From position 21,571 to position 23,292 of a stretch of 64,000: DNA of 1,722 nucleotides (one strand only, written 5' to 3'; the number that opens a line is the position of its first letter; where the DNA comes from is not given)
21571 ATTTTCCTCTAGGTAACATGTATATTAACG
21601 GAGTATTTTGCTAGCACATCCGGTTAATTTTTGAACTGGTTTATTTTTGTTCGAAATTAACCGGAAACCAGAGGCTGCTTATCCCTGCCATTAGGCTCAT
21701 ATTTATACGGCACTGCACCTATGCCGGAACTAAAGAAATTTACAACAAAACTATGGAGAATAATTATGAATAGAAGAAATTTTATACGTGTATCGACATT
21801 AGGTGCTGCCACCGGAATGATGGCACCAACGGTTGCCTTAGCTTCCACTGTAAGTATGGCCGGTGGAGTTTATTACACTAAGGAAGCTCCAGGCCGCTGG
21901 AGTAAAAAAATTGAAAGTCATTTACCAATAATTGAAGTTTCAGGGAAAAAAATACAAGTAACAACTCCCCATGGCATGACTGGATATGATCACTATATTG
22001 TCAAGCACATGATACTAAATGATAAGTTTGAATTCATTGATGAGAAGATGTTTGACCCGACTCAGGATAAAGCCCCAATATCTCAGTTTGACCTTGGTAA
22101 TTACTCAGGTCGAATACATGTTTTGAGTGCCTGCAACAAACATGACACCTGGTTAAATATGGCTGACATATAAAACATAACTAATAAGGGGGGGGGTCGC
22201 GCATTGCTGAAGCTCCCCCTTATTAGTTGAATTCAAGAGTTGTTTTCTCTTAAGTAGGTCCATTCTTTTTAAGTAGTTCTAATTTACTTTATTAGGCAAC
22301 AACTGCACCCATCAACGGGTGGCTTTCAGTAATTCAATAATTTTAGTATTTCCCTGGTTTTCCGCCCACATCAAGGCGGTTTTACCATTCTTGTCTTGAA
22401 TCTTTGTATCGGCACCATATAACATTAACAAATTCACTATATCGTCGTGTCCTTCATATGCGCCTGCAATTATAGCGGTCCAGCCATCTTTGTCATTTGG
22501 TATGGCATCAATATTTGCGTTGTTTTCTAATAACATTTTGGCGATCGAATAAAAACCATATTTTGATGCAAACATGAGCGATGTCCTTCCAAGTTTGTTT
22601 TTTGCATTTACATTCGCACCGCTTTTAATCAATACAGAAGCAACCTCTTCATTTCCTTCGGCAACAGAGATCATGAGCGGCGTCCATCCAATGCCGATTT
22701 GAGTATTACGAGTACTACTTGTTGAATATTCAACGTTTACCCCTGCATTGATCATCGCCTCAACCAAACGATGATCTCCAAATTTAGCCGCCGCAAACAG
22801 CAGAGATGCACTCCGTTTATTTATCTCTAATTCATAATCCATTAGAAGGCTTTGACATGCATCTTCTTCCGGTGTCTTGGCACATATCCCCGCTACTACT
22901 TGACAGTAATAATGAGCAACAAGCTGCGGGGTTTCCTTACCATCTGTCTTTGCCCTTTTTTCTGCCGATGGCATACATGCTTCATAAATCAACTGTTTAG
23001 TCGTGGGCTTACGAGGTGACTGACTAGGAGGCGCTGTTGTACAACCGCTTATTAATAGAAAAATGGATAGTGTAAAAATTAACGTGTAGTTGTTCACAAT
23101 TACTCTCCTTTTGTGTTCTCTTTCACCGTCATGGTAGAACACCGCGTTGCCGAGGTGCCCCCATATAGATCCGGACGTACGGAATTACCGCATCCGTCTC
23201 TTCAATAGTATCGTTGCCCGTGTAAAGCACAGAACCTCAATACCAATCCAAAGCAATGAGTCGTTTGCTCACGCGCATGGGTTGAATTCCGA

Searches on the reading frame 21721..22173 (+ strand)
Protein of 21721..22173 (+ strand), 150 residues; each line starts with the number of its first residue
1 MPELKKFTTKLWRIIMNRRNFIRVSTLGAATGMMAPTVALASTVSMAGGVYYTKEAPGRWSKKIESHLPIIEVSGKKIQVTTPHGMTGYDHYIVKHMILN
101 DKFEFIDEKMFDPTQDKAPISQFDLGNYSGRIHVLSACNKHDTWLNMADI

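Call 38: search_protein_families(library=pfam, max_evalue=0.01, proteins=[window:21721-22173:+])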
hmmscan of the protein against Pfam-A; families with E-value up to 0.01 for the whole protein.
window:21721-22173:+ (150 aa): 2 families
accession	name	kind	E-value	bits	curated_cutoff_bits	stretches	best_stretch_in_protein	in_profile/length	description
PF01880.24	Desulfoferrodox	-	7.6e-05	23.6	22.2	1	62-145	4-96/98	Desulfoferrodoxin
PF23795.1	SH3_YKFC_2nd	-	0.0048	17.1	27.4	0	67-89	26-48/57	YKFC SH3b2 domain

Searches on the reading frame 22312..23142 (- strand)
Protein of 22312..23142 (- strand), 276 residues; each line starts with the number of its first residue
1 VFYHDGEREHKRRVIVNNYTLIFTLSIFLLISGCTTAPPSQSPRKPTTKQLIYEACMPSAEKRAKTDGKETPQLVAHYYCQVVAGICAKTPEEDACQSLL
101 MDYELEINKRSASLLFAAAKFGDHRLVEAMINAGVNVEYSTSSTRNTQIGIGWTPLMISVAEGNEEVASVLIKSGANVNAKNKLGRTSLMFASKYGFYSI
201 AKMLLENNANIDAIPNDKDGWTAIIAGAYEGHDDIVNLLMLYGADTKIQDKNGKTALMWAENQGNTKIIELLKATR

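Call 38: search_protein_families(library=pfam, max_evalue=0.01, proteins=[window:22312-23142:-])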
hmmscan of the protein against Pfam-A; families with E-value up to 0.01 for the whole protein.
window:22312-23142:- (276 aa): 7 families
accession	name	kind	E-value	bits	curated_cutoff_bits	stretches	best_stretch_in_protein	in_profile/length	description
PF12796.13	Ank_2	-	8.6e-51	170.9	27.3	4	115-213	1-88/90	Ankyrin repeats (3 copies)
PF00023.36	Ank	-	6.6e-31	105.1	21.1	3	152-183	2-33/33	Ankyrin repeat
PF13637.12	Ank_4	-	2.4e-22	78.9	22.7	4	161-205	6-50/50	Ankyrin repeats (many copies)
PF13606.12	Ank_3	-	2.6e-18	64.4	22.3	2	185-213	2-30/30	Ankyrin repeat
PF13857.12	Ank_5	-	1.8e-13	50.9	27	2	172-223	2-52/56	Ankyrin repeats (many copies)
PF24521.3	Ank_KRIT1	-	1.4e-06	28.5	80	0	217-272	43-104/149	KRIT1 ankyrin-repeats domain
PF23745.1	ANK_LRRK2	-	0.0012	19.1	27.5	0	161-206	40-85/130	LRRK2 ANK repeat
